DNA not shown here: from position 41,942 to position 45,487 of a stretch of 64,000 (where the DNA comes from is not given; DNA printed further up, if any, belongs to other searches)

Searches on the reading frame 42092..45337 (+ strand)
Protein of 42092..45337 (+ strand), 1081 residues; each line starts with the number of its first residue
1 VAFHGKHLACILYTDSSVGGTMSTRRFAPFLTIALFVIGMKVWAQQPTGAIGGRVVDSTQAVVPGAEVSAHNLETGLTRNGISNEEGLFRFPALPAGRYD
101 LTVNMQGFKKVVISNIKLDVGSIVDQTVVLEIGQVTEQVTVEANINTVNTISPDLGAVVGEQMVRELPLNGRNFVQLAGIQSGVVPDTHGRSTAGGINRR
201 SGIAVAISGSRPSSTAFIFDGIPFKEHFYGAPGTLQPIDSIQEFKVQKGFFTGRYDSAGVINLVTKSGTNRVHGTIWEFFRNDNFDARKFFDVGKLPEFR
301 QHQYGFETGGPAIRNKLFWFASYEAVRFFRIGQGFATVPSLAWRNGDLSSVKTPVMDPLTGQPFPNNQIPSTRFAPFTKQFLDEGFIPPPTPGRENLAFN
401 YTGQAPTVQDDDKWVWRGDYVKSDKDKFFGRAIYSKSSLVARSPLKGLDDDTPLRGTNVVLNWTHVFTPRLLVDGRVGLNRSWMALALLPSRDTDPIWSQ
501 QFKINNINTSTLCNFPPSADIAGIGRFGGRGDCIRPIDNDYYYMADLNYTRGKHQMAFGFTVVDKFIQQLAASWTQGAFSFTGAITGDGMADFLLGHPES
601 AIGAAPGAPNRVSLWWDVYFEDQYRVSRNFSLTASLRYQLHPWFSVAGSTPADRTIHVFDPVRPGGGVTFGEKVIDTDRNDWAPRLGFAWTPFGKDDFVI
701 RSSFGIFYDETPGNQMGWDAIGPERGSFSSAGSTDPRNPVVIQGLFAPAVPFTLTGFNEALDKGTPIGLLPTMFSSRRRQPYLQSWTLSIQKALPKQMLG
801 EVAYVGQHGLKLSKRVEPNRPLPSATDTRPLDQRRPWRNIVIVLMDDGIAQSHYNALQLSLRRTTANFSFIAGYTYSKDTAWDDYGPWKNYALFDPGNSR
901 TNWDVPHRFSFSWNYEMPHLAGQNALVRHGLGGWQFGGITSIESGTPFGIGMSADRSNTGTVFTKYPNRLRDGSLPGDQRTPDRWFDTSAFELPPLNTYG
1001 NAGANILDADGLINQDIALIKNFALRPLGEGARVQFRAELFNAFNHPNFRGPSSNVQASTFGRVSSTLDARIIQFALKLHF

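Call 9: search_protein_families(library=pfam, proteins=[window:42092-45337:+], max_evalue=0.0001)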
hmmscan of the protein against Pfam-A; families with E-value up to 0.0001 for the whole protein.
window:42092-45337:+ (1081 aa): 3 families
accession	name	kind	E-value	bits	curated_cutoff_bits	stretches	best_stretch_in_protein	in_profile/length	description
PF25183.1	OMP_b-brl_4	-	1.3e-191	639.6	30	1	264-1074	1-838/838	Outer membrane beta barrel domain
PF13620.12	CarboxypepD_reg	-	1.6e-19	70.4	32.3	1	51-131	2-82/82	Carboxypeptidase regulatory-like domain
PF13715.12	CarbopepD_reg_2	-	3.1e-07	30.8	32.2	1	51-114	1-61/88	CarboxypepD_reg-like domain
